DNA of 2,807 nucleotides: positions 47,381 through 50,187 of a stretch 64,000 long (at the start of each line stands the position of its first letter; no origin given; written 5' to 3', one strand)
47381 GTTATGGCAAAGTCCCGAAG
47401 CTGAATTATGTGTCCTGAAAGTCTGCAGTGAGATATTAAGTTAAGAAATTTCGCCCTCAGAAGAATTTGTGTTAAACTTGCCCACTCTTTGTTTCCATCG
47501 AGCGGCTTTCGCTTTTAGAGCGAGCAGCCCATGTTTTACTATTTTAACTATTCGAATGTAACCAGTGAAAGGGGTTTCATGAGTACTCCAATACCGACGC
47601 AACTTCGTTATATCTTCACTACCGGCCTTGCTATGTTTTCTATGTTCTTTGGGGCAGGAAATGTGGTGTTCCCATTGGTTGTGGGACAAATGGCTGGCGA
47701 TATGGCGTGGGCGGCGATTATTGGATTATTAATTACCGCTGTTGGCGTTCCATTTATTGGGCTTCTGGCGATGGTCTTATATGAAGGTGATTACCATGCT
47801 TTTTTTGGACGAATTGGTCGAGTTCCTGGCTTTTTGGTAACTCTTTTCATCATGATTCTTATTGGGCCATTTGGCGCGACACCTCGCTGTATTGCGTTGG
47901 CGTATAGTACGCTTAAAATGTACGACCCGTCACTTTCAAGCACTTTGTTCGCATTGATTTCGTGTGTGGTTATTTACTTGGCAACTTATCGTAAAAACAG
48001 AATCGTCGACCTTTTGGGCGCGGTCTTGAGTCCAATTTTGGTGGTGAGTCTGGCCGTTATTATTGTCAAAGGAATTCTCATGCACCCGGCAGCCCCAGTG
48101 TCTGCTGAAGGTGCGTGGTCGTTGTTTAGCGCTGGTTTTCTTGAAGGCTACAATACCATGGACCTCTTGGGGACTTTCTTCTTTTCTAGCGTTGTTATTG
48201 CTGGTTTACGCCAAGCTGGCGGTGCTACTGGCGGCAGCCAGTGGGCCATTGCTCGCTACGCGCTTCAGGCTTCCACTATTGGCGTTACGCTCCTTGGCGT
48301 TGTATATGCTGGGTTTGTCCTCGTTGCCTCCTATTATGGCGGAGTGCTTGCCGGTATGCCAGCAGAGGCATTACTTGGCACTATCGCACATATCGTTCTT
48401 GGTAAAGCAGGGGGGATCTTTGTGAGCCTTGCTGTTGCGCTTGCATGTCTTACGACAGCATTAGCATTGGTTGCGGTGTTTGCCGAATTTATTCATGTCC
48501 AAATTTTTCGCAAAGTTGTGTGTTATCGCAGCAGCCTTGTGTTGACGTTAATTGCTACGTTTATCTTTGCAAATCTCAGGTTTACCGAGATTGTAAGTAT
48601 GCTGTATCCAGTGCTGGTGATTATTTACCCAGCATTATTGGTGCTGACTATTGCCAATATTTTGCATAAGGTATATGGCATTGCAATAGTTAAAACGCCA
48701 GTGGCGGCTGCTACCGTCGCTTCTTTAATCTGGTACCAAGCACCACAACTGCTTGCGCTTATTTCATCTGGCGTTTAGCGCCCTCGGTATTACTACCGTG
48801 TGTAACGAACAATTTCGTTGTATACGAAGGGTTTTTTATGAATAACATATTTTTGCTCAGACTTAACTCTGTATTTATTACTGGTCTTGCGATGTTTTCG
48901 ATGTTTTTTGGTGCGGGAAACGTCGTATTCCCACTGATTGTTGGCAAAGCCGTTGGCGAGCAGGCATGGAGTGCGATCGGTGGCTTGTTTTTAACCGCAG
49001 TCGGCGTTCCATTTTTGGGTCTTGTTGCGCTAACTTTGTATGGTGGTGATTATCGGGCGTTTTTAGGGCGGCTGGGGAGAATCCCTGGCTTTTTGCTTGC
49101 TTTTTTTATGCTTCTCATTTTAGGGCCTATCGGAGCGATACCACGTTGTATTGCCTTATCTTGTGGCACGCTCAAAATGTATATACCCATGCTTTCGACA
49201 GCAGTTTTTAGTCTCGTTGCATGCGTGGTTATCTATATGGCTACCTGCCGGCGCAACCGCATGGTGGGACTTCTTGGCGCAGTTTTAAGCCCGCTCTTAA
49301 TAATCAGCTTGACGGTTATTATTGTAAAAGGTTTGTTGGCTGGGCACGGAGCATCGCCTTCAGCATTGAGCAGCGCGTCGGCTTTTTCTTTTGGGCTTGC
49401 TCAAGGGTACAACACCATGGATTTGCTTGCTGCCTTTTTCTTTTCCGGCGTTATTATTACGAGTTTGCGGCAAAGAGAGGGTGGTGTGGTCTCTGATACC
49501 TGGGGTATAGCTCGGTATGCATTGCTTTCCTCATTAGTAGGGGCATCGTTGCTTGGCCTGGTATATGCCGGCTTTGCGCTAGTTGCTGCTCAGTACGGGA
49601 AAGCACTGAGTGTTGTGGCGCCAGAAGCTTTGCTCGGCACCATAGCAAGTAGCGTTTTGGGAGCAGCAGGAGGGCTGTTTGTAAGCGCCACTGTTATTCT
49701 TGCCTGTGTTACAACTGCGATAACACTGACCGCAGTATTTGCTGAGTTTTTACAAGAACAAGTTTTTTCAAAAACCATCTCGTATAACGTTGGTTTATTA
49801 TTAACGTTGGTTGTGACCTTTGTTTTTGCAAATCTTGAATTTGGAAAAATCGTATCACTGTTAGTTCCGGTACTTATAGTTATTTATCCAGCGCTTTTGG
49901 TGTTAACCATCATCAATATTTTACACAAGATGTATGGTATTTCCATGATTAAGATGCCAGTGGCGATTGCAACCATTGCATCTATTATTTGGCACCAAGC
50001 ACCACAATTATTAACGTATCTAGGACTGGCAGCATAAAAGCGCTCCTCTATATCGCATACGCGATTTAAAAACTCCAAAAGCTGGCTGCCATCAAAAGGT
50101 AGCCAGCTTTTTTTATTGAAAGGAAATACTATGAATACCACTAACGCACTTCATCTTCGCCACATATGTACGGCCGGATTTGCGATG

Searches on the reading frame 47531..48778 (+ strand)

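Call 24: search_protein_families(library=pfam, proteins=[window:47531-48778:+], max_evalue=0.01)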
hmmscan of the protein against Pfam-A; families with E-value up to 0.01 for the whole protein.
window:47531-48778:+ (415 aa): 1 family
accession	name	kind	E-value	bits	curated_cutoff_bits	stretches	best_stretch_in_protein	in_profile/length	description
PF05525.19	Branch_AA_trans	-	2.1e-66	225.1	22.3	1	27-400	4-382/429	Branched-chain amino acid transport protein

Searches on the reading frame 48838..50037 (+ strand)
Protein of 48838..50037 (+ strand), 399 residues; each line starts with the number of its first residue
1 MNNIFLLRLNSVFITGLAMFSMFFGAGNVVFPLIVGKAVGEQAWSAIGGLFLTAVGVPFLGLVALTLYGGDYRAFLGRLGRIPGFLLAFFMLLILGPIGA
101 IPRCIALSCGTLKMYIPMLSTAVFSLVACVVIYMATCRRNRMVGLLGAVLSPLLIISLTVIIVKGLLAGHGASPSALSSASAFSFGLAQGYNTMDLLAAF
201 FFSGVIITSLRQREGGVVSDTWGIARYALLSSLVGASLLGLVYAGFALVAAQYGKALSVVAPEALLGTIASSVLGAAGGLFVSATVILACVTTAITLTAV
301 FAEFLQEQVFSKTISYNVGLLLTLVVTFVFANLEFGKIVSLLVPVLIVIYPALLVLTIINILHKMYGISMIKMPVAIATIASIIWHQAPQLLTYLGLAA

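Call 24: search_protein_families(library=pfam, proteins=[window:48838-50037:+], max_evalue=0.01)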
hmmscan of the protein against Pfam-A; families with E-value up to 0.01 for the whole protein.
window:48838-50037:+ (399 aa): 1 family
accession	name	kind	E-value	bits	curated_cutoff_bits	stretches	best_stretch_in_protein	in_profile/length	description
PF05525.19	Branch_AA_trans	-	1.8e-66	225.3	22.3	1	11-384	4-382/429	Branched-chain amino acid transport protein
